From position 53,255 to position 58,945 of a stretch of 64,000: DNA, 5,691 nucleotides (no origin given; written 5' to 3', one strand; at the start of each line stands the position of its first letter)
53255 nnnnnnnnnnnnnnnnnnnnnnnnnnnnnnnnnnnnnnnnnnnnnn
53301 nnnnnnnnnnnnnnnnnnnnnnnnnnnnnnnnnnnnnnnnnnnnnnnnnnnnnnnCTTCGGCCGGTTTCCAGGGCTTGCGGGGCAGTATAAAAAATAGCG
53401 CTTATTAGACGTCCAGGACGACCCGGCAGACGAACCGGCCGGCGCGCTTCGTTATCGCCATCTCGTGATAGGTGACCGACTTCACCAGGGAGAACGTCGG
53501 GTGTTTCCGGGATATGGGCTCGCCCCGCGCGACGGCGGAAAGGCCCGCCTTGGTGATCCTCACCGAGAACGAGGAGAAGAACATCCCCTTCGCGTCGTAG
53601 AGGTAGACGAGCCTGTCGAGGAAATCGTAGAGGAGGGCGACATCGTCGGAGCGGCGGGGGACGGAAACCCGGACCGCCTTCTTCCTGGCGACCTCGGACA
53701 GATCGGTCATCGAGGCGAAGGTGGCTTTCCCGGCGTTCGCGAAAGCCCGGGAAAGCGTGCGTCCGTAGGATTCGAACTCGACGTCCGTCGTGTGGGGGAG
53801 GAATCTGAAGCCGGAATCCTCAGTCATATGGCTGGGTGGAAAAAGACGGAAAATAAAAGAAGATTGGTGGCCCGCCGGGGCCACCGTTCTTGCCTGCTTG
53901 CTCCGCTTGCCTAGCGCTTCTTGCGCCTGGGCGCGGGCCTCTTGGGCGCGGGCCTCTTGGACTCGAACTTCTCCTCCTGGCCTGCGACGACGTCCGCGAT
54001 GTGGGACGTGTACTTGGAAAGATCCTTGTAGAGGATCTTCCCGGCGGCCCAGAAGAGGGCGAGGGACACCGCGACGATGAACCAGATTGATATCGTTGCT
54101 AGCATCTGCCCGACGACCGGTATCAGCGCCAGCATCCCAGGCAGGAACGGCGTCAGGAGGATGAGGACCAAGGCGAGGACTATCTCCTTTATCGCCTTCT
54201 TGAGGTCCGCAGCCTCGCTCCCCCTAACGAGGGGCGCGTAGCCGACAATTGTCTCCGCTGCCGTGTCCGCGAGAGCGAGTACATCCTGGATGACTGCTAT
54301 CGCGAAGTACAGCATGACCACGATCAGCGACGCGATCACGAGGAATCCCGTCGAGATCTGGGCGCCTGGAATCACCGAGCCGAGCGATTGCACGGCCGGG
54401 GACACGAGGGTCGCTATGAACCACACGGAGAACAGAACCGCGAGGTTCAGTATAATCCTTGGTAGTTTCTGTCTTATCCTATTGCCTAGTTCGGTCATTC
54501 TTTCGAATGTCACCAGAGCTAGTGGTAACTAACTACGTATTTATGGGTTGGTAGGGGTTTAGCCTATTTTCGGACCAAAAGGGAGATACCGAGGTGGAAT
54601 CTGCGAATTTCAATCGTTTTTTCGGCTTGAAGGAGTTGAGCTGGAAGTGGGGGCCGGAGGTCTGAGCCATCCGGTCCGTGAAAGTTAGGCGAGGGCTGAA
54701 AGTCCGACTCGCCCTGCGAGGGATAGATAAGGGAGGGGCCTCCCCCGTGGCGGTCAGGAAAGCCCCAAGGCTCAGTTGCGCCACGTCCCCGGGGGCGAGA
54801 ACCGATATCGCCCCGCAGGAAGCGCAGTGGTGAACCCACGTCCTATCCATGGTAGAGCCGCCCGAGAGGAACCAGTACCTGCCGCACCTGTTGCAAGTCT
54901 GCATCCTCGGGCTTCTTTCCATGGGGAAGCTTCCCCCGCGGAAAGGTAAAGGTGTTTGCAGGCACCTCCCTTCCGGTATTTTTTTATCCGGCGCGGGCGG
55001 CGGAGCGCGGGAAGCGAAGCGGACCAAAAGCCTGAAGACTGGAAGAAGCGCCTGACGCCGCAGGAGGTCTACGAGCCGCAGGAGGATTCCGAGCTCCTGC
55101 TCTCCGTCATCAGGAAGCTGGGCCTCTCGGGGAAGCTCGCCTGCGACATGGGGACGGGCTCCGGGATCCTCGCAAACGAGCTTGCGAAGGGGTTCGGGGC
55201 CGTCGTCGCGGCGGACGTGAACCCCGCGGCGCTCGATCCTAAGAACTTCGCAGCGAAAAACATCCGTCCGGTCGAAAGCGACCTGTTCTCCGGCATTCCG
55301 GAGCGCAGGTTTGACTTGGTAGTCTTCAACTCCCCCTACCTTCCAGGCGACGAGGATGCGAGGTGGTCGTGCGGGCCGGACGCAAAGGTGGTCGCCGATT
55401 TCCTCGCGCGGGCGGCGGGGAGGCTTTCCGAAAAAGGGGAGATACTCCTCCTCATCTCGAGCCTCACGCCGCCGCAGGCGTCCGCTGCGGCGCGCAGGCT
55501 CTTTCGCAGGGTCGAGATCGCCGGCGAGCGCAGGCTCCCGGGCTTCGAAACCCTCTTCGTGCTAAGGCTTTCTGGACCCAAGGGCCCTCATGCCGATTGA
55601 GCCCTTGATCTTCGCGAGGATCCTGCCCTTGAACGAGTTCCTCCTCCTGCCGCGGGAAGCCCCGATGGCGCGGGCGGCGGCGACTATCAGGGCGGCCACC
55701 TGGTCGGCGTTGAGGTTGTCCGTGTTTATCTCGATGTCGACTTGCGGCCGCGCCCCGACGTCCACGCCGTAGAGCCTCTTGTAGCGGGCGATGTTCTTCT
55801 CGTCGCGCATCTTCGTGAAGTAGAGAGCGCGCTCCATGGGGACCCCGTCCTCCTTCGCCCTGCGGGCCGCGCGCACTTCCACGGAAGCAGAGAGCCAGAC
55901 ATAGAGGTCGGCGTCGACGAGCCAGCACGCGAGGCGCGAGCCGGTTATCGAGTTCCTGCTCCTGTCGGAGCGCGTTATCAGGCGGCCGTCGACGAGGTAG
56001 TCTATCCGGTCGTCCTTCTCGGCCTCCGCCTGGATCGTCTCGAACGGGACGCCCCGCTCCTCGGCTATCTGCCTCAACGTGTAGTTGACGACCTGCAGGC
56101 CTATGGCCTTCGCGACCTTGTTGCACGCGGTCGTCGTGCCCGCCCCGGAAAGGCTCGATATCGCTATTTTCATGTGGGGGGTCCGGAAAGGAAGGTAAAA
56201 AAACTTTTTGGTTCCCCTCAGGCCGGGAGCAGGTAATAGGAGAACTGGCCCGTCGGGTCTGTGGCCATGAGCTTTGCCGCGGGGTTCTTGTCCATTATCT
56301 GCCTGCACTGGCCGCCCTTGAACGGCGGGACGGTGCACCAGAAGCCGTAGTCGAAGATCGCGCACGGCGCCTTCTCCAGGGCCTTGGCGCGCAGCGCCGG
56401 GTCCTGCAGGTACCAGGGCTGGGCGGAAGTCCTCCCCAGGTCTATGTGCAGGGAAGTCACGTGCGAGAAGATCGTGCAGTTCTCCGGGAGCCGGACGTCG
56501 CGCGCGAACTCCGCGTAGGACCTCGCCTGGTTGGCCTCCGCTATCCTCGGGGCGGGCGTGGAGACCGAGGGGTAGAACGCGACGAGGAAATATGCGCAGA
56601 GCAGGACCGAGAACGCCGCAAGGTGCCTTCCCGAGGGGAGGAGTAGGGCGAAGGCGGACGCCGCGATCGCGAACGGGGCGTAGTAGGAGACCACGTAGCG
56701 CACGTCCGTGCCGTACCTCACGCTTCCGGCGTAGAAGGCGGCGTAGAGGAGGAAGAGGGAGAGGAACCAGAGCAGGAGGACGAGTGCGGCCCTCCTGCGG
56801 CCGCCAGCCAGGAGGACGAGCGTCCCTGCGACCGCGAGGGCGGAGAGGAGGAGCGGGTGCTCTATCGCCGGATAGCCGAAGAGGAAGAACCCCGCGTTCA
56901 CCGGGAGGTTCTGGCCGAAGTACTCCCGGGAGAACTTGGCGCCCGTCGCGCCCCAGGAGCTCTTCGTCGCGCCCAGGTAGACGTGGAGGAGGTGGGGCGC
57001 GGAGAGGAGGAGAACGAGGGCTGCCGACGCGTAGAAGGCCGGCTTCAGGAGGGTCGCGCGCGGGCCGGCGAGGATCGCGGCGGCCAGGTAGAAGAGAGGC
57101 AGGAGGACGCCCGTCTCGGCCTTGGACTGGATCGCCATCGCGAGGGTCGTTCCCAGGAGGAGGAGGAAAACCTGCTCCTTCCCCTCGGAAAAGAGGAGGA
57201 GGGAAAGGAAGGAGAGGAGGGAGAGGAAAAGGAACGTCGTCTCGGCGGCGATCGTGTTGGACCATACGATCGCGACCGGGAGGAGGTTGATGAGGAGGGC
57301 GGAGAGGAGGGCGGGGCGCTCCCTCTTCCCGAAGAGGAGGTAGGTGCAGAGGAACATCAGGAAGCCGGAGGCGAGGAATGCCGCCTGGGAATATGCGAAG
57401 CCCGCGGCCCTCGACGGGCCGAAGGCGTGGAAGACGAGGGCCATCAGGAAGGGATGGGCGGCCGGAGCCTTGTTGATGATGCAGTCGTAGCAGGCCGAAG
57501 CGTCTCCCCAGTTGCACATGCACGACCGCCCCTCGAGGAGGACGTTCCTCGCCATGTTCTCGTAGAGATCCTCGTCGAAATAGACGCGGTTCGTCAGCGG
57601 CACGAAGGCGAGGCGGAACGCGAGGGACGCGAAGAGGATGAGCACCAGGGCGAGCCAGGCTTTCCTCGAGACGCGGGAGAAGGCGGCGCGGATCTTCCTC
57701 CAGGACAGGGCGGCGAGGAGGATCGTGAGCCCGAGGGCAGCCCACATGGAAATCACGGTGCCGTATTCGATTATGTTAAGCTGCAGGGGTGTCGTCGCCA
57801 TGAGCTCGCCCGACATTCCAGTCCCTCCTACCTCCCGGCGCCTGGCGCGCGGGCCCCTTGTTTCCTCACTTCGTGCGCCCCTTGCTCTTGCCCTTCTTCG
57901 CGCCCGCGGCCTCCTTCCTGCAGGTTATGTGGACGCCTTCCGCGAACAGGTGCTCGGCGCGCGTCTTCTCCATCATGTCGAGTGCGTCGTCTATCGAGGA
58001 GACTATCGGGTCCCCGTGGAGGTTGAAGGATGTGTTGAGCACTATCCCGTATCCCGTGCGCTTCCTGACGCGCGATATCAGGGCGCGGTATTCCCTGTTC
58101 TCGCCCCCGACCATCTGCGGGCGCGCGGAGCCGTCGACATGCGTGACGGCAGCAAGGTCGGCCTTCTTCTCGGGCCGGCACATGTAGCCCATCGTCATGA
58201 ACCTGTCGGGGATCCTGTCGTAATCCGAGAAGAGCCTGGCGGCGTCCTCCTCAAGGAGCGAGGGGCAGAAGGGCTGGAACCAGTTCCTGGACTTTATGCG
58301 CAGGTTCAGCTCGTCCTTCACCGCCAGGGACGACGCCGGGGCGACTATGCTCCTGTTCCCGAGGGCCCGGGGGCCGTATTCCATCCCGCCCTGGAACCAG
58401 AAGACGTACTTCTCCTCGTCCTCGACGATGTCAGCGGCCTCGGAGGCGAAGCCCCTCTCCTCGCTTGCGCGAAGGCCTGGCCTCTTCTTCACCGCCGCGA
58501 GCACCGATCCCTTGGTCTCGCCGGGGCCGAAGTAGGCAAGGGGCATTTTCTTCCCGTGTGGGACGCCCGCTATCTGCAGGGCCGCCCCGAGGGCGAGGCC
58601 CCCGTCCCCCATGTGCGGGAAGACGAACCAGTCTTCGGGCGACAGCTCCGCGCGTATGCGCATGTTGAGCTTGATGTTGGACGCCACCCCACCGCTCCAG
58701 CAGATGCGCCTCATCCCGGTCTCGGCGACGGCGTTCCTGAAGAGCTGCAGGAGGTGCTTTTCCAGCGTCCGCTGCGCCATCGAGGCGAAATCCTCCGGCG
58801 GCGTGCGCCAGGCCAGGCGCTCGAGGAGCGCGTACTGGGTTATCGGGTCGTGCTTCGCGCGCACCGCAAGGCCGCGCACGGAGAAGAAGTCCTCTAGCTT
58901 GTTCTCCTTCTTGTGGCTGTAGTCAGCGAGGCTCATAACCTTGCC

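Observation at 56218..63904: N-glycosylation cluster combining AglB with a carbamoyltransferase and an ArnT/PMT-like GT-C enzyme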

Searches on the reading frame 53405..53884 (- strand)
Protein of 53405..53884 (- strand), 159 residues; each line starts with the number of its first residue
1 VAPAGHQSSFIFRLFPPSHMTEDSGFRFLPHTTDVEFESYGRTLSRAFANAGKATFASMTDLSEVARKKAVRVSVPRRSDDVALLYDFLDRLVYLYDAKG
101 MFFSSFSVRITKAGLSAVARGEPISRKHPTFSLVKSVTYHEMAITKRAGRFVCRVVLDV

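Call 7: search_protein_families(library=ncbifam, proteins=[window:53405-53884:-], max_evalue=0.001)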
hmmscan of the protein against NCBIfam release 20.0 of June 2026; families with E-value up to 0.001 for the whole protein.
window:53405-53884:- (159 aa): 1 family
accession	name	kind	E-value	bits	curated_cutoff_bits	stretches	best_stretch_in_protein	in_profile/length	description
NF001617.0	PRK00407.1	equivalog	8.8e-30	103.6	126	1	25-159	3-139/139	hypothetical protein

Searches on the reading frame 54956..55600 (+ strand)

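Call 38: search_protein_families(library=pfam, proteins=[window:54956-55600:+], max_evalue=0.001)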
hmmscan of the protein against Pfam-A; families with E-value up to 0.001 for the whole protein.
window:54956-55600:+ (214 aa): 4 families
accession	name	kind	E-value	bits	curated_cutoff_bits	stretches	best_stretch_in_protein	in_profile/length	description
PF05175.20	MTS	-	1.3e-11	44.9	23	1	45-189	20-160/170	Methyltransferase small domain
PF13649.12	Methyltransf_25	-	4.8e-05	24.4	27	1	63-126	2-73/97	Methyltransferase domain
PF13489.12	Methyltransf_23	-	0.0004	20.6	27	0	58-125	22-88/164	Methyltransferase domain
PF08241.18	Methyltransf_11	-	0.00042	21.3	21.2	1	64-125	2-67/95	Methyltransferase domain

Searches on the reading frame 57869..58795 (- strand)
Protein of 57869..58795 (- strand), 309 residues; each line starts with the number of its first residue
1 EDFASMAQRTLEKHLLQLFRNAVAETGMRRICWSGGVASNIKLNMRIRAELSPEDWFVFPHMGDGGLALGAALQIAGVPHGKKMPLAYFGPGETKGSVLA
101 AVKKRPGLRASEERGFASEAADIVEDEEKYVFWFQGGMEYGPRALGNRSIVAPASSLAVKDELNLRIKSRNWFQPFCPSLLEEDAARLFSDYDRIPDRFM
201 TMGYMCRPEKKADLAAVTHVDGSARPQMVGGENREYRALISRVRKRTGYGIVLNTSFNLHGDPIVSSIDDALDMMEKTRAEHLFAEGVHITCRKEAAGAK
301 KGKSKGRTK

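Call 78: search_solved_structures(query=window:57869-58795:-, max_evalue=1e-10, show_alignments=3)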
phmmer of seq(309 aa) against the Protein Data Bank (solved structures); distinct sequences matched with E-value up to 1e-10: 12.
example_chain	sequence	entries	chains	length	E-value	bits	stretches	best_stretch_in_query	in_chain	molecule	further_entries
3ven_A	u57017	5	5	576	4.3e-38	134.2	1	2-277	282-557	O-carbamoyltransferase TobZ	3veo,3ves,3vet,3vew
3vex_A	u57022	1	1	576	4.4e-38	134.2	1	2-277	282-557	O-carbamoyltransferase TobZ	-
3ver_A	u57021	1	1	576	4.4e-38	134.2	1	2-277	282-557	O-carbamoyltransferase TobZ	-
7vyj_A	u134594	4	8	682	4.6e-38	134.1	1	2-284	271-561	GdmN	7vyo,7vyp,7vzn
7vzu_A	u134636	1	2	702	4.9e-38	134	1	2-284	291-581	GdmN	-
7vx0_A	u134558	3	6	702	4.9e-38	134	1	2-284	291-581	GdmN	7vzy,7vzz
7vzq_A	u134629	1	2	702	5e-38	134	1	2-284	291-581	GdmN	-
9s2t_A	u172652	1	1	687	9.5e-38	133.1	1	2-291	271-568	Decarbamoylnovobiocin carbamoyltransferase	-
3vf2_A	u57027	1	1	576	1.1e-37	133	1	2-277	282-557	O-carbamoyltransferase TobZ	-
3vf4_A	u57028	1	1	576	1.1e-37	132.8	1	2-277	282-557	O-carbamoyltransferase TobZ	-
7xb6_A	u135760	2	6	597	3e-37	131.5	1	5-284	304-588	Carbamoyltransferase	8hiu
3vez_A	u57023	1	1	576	3e-37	131.5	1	2-277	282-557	O-carbamoyltransferase TobZ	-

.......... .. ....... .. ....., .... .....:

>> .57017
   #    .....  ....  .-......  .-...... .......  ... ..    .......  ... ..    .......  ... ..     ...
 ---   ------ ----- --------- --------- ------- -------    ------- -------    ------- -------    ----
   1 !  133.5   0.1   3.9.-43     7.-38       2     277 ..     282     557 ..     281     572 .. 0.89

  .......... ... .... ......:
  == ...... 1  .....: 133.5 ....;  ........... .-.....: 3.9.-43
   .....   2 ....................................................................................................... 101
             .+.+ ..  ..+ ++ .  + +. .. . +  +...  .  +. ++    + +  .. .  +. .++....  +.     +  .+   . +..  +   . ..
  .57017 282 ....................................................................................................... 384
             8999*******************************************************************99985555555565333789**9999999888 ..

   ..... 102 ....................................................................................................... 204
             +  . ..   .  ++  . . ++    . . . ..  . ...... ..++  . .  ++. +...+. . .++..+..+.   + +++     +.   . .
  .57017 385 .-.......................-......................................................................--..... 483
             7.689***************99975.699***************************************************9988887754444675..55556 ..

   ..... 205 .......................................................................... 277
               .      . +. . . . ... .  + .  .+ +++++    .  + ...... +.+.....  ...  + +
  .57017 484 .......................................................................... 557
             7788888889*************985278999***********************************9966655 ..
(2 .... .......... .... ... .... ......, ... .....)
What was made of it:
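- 57866..59608 (-): CT, a TobZ/NodU/CmcH-type O-carbamoyltransferase (Kae1-like N-domain plus YrdC-like C-domain), 580 aa, with no TM segment. K439, M471 and S527 align to TobZ K443, M473 and S530 (call 78).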
